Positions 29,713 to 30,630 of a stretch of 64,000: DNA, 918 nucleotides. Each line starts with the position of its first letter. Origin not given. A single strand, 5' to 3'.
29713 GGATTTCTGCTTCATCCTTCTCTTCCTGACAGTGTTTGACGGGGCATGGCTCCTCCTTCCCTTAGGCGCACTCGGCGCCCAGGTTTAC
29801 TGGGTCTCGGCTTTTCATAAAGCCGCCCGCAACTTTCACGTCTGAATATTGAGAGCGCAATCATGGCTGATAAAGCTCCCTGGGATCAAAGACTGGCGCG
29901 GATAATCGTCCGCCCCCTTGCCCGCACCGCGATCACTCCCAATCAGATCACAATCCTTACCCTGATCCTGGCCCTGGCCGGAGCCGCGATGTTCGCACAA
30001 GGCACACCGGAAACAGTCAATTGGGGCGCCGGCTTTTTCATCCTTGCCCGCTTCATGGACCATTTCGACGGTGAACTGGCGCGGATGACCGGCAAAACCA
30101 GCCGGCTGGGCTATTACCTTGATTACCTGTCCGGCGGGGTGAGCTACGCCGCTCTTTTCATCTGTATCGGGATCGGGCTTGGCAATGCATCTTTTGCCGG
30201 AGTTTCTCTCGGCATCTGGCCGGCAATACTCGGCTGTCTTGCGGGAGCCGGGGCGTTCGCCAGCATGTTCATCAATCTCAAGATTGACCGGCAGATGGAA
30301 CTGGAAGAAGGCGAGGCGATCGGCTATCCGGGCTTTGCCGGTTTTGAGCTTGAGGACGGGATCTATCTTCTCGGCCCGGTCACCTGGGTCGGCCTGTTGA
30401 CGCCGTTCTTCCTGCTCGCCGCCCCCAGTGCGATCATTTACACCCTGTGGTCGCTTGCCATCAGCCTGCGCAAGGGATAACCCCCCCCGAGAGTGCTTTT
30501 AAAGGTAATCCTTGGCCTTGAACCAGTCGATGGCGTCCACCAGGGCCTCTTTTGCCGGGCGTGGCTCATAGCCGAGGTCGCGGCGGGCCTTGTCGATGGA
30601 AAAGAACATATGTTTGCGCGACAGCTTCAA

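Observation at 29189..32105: Paralog divergence in the CDP-alcohol phosphotransferase triplet: two copies lack the final Asp of the catalytic motif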

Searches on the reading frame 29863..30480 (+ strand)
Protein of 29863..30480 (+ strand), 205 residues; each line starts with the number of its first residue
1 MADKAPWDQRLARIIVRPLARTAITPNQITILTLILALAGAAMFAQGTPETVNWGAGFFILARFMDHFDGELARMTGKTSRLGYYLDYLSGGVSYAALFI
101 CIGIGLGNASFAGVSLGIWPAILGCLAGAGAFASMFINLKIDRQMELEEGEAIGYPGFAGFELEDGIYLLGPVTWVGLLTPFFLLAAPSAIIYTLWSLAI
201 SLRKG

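Call 3: search_protein_families(library=pfam, proteins=[window:29863-30480:+], max_evalue=0.01)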
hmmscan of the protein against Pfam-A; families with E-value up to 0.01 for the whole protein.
window:29863-30480:+ (205 aa): 1 family
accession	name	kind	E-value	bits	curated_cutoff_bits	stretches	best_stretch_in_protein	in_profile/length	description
PF01066.26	CDP-OH_P_transf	-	1.7e-13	51.7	22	1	24-129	2-97/152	CDP-alcohol phosphatidyltransferase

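Call 4: search_protein_families(library=ncbifam, proteins=[window:29863-30480:+], max_evalue=0.01)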
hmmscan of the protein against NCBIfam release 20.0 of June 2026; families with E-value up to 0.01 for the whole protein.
window:29863-30480:+ (205 aa): 10 families
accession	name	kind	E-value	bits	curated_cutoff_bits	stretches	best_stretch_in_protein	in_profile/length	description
NF040950.1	archin_ph_syn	equivalog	8.9e-17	61.6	180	1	11-105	11-103/191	archaetidylinositol phosphate synthase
NF045883.1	PIPSynth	equivalog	4e-10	39.7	170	1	10-103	9-100/197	phosphatidylinositol phosphate synthase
NF052561.1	PIPSynBT1523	equivalog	1.2e-07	31.7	350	1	15-103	16-111/232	hypothetical protein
NF041135.1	IPPtranDIPPsyn_Thcocales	equivalog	4.4e-07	29.2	580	1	22-88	248-310/419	bifunctional L-myo-inositol-1-phosphate cytidylyltransferase/CDP-L-myo-inositol myo-inositolphosphotransferase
TIGR00560.1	pgsA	equivalog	2.3e-06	28.2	109.1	1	25-102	3-83/183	CDP-diacylglycerol--glycerol-3-phosphate 3-phosphatidyltransferase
TIGR00473.1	pssA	equivalog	2.7e-05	24.3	107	1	54-95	22-63/153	CDP-diacylglycerol--serine O-phosphatidyltransferase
TIGR01473.1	cyoE_ctaB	equivalog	0.00081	19.2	210.3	0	6-62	61-113/281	heme o synthase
NF053678.1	ClpnSynClsA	equivalog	0.00095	19.4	240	1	26-90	6-68/180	cardiolipin synthase ClsA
TIGR04217.1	archae_ser_T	exception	0.0037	17.1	200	1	26-100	10-80/221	archaetidylserine synthase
NF008090.0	PRK10832.1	equivalog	0.0054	16.8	304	1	55-96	35-76/182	CDP-diacylglycerol--glycerol-3-phosphate 3-phosphatidyltransferase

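Call 12: search_solved_structures(query=window:29863-30480:+, max_evalue=0.01, show_alignments=4)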
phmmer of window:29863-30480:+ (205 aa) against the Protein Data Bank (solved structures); distinct sequences matched with E-value up to 0.01: 3.
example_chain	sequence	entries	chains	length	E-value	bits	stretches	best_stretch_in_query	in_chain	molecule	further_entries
4o6m_A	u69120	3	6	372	3.7e-08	36.8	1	11-92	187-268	AF2299, a CDP-alcohol phosphotransferase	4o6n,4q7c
6h53_A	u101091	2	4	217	0.0021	21.2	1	10-100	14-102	CDP-diacylglycerol--inositol 3-phosphatidyltransferase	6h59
6h5a_A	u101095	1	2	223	0.0027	20.9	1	10-100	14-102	CDP-diacylglycerol--inositol 3-phosphatidyltransferase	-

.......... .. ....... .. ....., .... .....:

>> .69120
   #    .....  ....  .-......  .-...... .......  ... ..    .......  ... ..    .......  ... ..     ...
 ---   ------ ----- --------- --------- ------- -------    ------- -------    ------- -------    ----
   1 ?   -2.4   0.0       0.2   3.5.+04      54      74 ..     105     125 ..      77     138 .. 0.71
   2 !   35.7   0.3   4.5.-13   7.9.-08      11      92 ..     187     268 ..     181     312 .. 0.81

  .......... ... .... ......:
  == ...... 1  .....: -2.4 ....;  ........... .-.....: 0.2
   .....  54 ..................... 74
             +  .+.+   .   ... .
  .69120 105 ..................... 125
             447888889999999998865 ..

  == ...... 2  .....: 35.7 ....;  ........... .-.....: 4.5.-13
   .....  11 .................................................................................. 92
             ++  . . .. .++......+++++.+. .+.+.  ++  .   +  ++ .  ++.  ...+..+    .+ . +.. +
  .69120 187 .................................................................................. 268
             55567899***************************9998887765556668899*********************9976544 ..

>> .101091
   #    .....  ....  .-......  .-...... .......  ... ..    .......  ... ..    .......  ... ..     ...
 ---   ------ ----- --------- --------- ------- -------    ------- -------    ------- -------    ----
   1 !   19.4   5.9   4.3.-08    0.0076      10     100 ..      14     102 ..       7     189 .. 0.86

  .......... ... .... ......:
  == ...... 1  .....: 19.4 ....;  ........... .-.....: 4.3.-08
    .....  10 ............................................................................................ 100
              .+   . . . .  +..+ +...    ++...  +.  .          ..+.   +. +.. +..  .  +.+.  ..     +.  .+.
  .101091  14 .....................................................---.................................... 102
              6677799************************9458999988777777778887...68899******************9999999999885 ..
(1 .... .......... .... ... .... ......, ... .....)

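Call 14: find_homologous_proteins(query=window:29863-30480:+, max_evalue=0.00001)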
Query window:29863-30480:+ (205 aa): 1247 proteins with E <= 0.00001 among 4700 candidates; the best 120 are listed.
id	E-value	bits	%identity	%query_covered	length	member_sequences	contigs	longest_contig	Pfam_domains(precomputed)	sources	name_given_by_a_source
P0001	2.1e-129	448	100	100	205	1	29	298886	PF01066.27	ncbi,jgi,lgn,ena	-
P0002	9.8e-115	400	87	100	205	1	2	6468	PF01066.27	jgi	-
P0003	1.3e-83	298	65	100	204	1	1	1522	PF01066.27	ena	-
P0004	6.2e-83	296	65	100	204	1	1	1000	PF01066.27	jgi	-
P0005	6.8e-83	296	65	100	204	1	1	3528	PF01066.27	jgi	-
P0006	6.9e-83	296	65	100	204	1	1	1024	PF01066.27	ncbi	-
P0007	7.4e-83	296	65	100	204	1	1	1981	PF01066.27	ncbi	-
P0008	9.5e-83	295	67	97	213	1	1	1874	PF01066.27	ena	-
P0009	1.6e-82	294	65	100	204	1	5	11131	PF01066.27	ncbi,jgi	jgi:phosphatidylglycerophosphate synthase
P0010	1.7e-82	294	65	100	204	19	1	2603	PF01066.27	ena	-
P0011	2.6e-82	294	65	100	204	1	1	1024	PF01066.27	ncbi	-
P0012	2.7e-82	294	65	100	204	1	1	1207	PF01066.27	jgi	-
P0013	1.0e-81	292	65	99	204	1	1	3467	PF01066.27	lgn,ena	-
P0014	1.1e-81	292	65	100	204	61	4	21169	PF01066.27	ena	-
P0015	1.1e-81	292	65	100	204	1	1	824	PF01066.27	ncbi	-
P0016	1.4e-81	291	64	100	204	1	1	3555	PF01066.27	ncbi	-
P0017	1.5e-81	291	64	99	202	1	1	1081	PF01066.27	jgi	-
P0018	1.7e-81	291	65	100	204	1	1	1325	PF01066.27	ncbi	-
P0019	2.3e-81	291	65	100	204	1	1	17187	PF01066.27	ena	-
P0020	2.5e-81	291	64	100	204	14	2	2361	PF01066.27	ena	-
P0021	2.5e-81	291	64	100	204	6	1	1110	PF01066.27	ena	-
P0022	4.5e-81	290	66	100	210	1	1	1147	PF01066.27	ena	-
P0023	1.0e-79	285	66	99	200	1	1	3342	PF01066.27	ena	-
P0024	1.0e-79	285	63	99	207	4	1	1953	PF01066.27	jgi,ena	-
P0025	2.4e-79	284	67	98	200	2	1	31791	PF01066.27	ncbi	-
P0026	2.6e-79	284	64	99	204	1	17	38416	PF01066.27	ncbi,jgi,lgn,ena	-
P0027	5.5e-78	280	61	99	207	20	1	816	PF01066.27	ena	-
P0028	2.2e-77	278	64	98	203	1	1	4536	PF01066.27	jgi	-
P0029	2.3e-77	278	64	98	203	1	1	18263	PF01066.27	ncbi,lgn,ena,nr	ncbi:MAG: CDP-alcohol phosphatidyltransferase family protein [Rhodospirillales bacterium]|nr:CDP-alc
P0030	2.8e-77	277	64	97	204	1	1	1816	PF01066.27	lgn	-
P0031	4.0e-77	277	62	97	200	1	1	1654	PF01066.27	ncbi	-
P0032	2.2e-76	274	61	93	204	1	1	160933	PF01066.27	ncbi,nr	ncbi:MAG: CDP-alcohol phosphatidyltransferase family protein [Hyphomicrobiales bacterium]|nr:CDP-alc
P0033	8.4e-76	273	62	92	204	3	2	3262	PF01066.27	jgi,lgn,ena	-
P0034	1.4e-75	272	62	94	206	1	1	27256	PF01066.27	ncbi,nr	ncbi:MAG: CDP-alcohol phosphatidyltransferase family protein [Rhodobacterales bacterium]|nr:CDP-alco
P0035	2.1e-75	271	60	98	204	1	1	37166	PF01066.27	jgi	-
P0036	3.3e-75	271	63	98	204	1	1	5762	PF01066.27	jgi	jgi:phosphatidylglycerophosphate synthase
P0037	3.4e-75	271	62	97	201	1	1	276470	PF01066.27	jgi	jgi:archaetidylinositol phosphate synthase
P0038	4.6e-75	270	61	97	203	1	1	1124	PF01066.27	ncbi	-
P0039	1.8e-74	268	60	98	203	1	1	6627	PF01066.27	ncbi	ncbi:MAG: CDP-alcohol phosphatidyltransferase family protein [Alphaproteobacteria bacterium]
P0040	2.3e-74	268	61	98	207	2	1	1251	PF01066.27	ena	-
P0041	2.5e-74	268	62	98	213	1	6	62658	PF01066.27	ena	-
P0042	2.5e-74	268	64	94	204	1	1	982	PF01066.27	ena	-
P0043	2.7e-74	268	65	95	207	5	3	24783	PF01066.27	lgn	-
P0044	2.8e-74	268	60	94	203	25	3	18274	PF01066.27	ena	-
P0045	3.1e-74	267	61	98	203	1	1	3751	PF01066.27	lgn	-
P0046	3.8e-74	267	60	98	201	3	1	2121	PF01066.27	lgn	-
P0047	3.9e-74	267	62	97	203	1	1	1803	PF01066.27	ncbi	-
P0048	4.4e-74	267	60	98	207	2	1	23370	PF01066.27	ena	-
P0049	6.0e-74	266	62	98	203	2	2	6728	PF01066.27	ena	-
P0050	1.1e-73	266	63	98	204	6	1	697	PF01066.27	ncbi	-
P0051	1.7e-73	265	59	99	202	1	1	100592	PF01066.27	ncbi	-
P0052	1.7e-73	265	57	93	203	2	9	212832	PF01066.27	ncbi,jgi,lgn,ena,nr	ncbi:MAG: CDP-alcohol phosphatidyltransferase family protein [Rhodospirillaceae bacterium]|nr:CDP-al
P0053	2.4e-73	264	61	99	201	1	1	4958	PF01066.27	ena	-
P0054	2.5e-73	264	62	97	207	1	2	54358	PF01066.27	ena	-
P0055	2.6e-73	264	60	98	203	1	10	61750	PF01066.27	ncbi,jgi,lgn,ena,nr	ncbi:MAG: CDP-alcohol phosphatidyltransferase family protein [Rhodospirillaceae bacterium]|jgi:archa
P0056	2.6e-73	264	63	95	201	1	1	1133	PF01066.27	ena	-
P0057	2.8e-73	264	63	99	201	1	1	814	PF01066.27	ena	-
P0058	3.2e-73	264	60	98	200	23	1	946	PF01066.27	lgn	-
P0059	3.3e-73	264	60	98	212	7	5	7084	PF01066.27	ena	-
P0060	3.7e-73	264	62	98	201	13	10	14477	PF01066.27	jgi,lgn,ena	jgi:phosphatidylglycerophosphate synthase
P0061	3.9e-73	264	62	93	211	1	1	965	PF01066.27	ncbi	-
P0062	3.9e-73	264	62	94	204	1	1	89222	PF01066.27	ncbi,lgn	-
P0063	4.5e-73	264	62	94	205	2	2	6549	PF01066.27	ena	-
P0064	5.3e-73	263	61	95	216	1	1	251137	PF01066.27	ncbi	-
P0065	5.4e-73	263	61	98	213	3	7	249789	PF01066.27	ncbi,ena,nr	ncbi:MAG: CDP-alcohol phosphatidyltransferase family protein [Rhodospirillales bacterium]|nr:CDP-alc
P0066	6.5e-73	263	59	98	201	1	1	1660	PF01066.27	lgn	-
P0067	8.6e-73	263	60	96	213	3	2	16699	PF01066.27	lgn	-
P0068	9.8e-73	263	63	98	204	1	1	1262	PF01066.27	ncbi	-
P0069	1.0e-72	262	59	97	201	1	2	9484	PF01066.27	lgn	-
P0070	1.1e-72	262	60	98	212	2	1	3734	PF01066.27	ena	-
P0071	1.4e-72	262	59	98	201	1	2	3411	PF01066.27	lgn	-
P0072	1.4e-72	262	60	97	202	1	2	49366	PF01066.27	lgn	-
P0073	1.4e-72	262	58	99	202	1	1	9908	PF01066.27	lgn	-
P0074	1.6e-72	262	62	97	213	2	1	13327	PF01066.27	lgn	-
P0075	1.6e-72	262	60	97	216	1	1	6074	PF01066.27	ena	-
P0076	1.7e-72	262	60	98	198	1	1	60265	PF01066.27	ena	-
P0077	1.8e-72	262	60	97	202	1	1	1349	PF01066.27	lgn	-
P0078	2.0e-72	261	59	98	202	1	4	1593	PF01066.27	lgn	-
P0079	2.1e-72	261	60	96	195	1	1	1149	PF01066.27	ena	-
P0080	2.6e-72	261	60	95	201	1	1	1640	PF01066.27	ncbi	-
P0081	3.4e-72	261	58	99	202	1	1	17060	PF01066.27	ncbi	-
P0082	4.6e-72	260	61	96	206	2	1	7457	PF01066.27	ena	-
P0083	5.4e-72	260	61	96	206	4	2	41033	PF01066.27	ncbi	ncbi:MAG: CDP-alcohol phosphatidyltransferase family protein [Kiloniellales bacterium]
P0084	5.6e-72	260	61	97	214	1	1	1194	PF01066.27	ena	-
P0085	5.6e-72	260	57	98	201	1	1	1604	PF01066.27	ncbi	-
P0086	6.0e-72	260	61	95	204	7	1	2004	PF01066.27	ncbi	-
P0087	7.0e-72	260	64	87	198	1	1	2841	PF01066.27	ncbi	-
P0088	7.9e-72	260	60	96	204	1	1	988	PF01066.27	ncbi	-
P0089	1.1e-71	259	58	99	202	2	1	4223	PF01066.27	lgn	-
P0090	1.1e-71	259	61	95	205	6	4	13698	PF01066.27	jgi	jgi:phosphatidylglycerophosphate synthase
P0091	1.3e-71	259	59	97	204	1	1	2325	PF01066.27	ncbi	-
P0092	1.4e-71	259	58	99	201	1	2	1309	PF01066.27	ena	-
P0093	1.5e-71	259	59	97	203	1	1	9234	PF01066.27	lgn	-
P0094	1.6e-71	259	63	95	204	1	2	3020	PF01066.27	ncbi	-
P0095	1.6e-71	259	59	99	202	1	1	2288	PF01066.27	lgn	-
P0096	1.7e-71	258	59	98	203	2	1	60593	PF01066.27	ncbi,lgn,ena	-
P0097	1.7e-71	258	63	98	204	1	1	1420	PF01066.27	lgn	-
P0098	2.0e-71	258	58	98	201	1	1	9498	PF01066.27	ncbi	-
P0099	2.2e-71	258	58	95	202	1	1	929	PF01066.27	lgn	-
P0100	2.5e-71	258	60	95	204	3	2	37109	PF01066.27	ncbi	-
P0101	2.7e-71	258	60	95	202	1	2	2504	PF01066.27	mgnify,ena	mgnify:CR=1 FL=1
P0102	2.8e-71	258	60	97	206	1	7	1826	PF01066.27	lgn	-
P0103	3.5e-71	257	59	99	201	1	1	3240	PF01066.27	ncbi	-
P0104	3.5e-71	257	59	95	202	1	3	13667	PF01066.27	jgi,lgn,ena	jgi:phosphatidylglycerophosphate synthase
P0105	3.9e-71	257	61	97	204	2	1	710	PF01066.27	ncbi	-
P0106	3.9e-71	257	61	95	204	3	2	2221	PF01066.27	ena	-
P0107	3.9e-71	257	63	95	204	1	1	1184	PF01066.27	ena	-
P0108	4.1e-71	257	58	99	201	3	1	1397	PF01066.27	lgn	-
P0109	4.5e-71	257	60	98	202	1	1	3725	PF01066.27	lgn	-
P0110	4.6e-71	257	57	98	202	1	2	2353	PF01066.27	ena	-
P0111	4.6e-71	257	58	98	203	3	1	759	PF01066.27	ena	-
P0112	4.6e-71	257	57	98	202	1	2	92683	PF01066.27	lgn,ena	-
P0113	4.8e-71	257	59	98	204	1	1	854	PF01066.27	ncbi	-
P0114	4.8e-71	257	59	98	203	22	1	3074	PF01066.27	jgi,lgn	jgi:phosphatidylglycerophosphate synthase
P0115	4.9e-71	257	61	97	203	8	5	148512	PF01066.27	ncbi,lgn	-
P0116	5.0e-71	257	62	94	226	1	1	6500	PF01066.27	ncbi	-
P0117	5.4e-71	257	59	98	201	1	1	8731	PF01066.27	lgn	-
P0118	5.5e-71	257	59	98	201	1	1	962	PF01066.27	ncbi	-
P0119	5.8e-71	257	58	95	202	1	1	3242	PF01066.27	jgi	jgi:archaetidylinositol phosphate synthase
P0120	6.6e-71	257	59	98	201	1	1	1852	PF01066.27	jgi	-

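Call 17: find_encoding_contigs(protein=P0001, flank=10000, max_places=4)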
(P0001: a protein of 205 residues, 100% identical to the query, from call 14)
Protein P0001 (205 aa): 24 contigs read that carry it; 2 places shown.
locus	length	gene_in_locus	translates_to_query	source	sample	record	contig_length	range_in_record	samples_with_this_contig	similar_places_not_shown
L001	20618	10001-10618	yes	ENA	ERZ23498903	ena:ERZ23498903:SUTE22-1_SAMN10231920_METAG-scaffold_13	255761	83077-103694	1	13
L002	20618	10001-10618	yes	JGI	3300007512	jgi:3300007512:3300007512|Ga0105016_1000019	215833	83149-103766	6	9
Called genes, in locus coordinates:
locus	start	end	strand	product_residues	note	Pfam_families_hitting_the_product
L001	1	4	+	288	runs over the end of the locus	PF00494:SQS_PSY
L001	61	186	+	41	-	-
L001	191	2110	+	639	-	PF13292:DXP_synthase_N, PF00456:Transketolase_N (faint), PF00676:E1_dh (weak), PF02779:Transket_pyr, PF02780:Transketolase_C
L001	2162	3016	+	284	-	PF00494:SQS_PSY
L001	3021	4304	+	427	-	PF01266:DAO (faint), PF13450:NAD_binding_8, PF01593:Amino_oxidase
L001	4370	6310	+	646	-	PF13249:SQHop_cyclase_N, PF09492:Pec_lyase (faint), PF00432:Prenyltrans (faint), PF13243:SQHop_cyclase_C, PF07678:TED_complement (faint)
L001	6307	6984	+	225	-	PF01048:PNP_UDP_1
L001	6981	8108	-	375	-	PF04055:Radical_SAM, PF11946:DUF3463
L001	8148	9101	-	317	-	PF02401:LYTB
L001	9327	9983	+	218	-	PF01066:CDP-OH_P_transf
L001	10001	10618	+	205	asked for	PF01066:CDP-OH_P_transf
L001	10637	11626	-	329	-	PF01073:3Beta_HSD, PF01370:Epimerase, PF02719:Polysacc_synt_2, PF04321:RmlD_sub_bind (weak), PF05368:NmrA, PF07993:NAD_binding_4, PF13460:NAD_binding_10, PF16363:GDP_Man_Dehyd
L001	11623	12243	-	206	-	PF01066:CDP-OH_P_transf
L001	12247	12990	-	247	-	PF00483:NTP_transferase (weak), PF12804:NTP_transf_3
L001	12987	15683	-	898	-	PF03176:MMPL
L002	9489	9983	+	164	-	PF01066:CDP-OH_P_transf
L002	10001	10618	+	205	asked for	PF01066:CDP-OH_P_transf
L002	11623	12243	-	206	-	PF01066:CDP-OH_P_transf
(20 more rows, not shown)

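Call 22: find_related_loci(query=A2, collection=genome_contigs, flank=10000)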
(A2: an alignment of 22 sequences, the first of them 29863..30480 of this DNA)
Query A2 (205 aa) in genome_contigs; peptide patterns used: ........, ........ (x = any residue, [..] = any of these).
287 stretches matched a pattern; 178 encode a relative of the query (tblastn E <= 1e-3); the best 80 are kept; 80 distinct loci.
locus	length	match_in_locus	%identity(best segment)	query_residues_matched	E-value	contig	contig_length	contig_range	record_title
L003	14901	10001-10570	62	4-198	7e-79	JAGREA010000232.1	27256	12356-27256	MAG: Rhodobacterales bacterium isolate HKST-UBA117 k127_1698764, whole genome shotgun sequence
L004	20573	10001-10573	62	6-198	4e-78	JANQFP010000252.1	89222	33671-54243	MAG: Rhodospirillales bacterium isolate PL23a_bin.98 k99_1064151, whole genome shotgun sequence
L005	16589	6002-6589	60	3-203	8e-77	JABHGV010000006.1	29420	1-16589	MAG: Rhodospirillaceae bacterium isolate SI037_bin24 k141_288060, whole genome shotgun sequence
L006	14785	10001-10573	59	3-198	1e-76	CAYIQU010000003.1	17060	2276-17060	MAG TPA_asm: uncultured Hyphomicrobiales bacterium isolate ERP119705_co25_358 genome assembly, contig: NODE_2245_length_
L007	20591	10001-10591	59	4-203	1e-75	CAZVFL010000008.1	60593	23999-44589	MAG TPA_asm: uncultured Thalassospiraceae bacterium isolate binchicken_co202_61 genome assembly, contig: NODE_98_length_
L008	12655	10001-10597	65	1-204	9e-76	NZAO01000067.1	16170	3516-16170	MAG: Rhodospirillaceae bacterium isolate ARS27 69648, whole genome shotgun sequence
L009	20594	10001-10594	66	1-203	4e-75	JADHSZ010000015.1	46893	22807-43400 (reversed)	MAG: Alphaproteobacteria bacterium isolate BS150m-G7 BS-150m-C579, whole genome shotgun sequence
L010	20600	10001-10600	60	4-204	1e-74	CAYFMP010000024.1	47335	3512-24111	MAG TPA_asm: uncultured Thalassospiraceae bacterium isolate ERP019367_co2_114 genome assembly, contig: NODE_683_length_4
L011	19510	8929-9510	59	1-198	1e-74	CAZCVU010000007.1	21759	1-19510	MAG TPA_asm: uncultured Flavobacteriales bacterium isolate SRP260945_co1_144 genome assembly, contig: NODE_3695_length_2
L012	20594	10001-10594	58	3-204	1e-74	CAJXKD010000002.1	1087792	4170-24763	MAG TPA_asm: uncultured Rhodospirillales bacterium isolate SRR6201692_bin.10_MetaBAT_v2.12.1_MAG genome assembly, contig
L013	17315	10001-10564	60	6-197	3e-74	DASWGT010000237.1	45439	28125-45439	MAG TPA_asm: Rhodospirillales bacterium isolate SMAG_U2823 k141_3602300, whole genome shotgun sequence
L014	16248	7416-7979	60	6-197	2e-74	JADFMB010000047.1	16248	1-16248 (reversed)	MAG: Proteobacteria bacterium isolate B56T1B8 B56T1B8_NODE6345, whole genome shotgun sequence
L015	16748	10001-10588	60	1-198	4e-74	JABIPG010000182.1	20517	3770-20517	MAG: Rhodospirillaceae bacterium isolate SI072_bin112 k141_1840141, whole genome shotgun sequence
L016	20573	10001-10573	61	6-198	1e-73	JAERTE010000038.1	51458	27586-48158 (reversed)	MAG: Rhodospirillaceae bacterium isolate BH24 c_000000003031, whole genome shotgun sequence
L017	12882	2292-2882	58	4-204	1e-73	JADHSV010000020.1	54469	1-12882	MAG: Rhodospirillales bacterium isolate BS150m-G3 BS-150m-C415, whole genome shotgun sequence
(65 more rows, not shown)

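Call 43: search_dna_similar(query=window:29863-30480:+, collection=plasmids, mode=protein, max_evalue=0.000001, max_rows=25)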
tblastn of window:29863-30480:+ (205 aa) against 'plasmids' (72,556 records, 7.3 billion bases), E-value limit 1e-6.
Records with a match: 15; places in all: 15; records where one place covers at least 80% of the query: 15.
Best place of each record, by identity: <60% 15.
By first word of the organism name: Mycetohabitans 9; Burkholderia 4; Cupriavidus 1; Roseomonas 1.
By predicted mobility (MOB-suite, as given by PLSDB): non-mobilizable 15.
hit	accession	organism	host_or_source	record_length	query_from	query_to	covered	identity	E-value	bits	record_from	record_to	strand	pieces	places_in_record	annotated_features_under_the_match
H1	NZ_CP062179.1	Mycetohabitans endofungorum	Rhizopus microsporus,bacterial ...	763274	7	204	97%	43.2%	4e-21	97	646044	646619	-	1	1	CDP-alcohol phosphatidyltransferase family protein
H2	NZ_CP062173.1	Mycetohabitans rhizoxinica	Rhizopus microsporus,bacterial ...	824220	7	204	97%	42.2%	1e-20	96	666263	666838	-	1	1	CDP-alcohol phosphatidyltransferase family protein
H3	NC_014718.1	Mycetohabitans rhizoxinica HKI 454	-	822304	7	204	97%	42.2%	4e-20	94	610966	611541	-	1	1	CDP-alcohol phosphatidyltransferase family protein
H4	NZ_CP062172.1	Mycetohabitans rhizoxinica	Rhizopus microsporus,bacterial ...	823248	7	204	97%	42.2%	4e-20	94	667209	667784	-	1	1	CDP-alcohol phosphatidyltransferase family protein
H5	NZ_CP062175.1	Mycetohabitans rhizoxinica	Rhizopus microsporus,bacterial culture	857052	7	204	97%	42.2%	4e-20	94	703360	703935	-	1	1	CDP-alcohol phosphatidyltransferase family protein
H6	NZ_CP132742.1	Mycetohabitans endofungorum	Rhizopus microsporus,culture isolated ...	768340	7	204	97%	41.7%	2e-19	92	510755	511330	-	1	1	CDP-alcohol phosphatidyltransferase family protein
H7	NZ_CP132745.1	Mycetohabitans endofungorum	-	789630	7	204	97%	41.7%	2e-19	92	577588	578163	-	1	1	CDP-alcohol phosphatidyltransferase family protein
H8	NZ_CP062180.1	Mycetohabitans endofungorum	Rhizopus microsporus,bacterial ...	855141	7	204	97%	41.7%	2e-19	92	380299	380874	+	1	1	CDP-alcohol phosphatidyltransferase family protein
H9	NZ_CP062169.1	Mycetohabitans endofungorum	Rhizopus microsporus,bacterial ...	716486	7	204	97%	41.2%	2e-19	93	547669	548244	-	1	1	CDP-alcohol phosphatidyltransferase family protein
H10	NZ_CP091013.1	Burkholderia cenocepacia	-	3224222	7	196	93%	40.3%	2e-20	96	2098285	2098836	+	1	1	none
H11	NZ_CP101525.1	Burkholderia arboris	mixed culture,soil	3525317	7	196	93%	39.8%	2e-20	96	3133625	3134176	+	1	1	none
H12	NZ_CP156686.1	Burkholderia stagnalis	Bacterial cells,soils collected in ...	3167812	7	196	93%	38.7%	2e-19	93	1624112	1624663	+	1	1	none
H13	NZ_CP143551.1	Burkholderia multivorans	Homo sapiens,bronchoalveolar lavage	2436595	7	196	93%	38.7%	3e-19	92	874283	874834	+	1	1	none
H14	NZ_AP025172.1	Cupriavidus sp. P-10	-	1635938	7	196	93%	38.2%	6e-22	100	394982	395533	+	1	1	none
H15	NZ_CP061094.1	Roseomonas marmotae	Marmota himalayana,pure culture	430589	9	205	96%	33.5%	1e-7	58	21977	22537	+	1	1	CDP-alcohol phosphatidyltransferase family protein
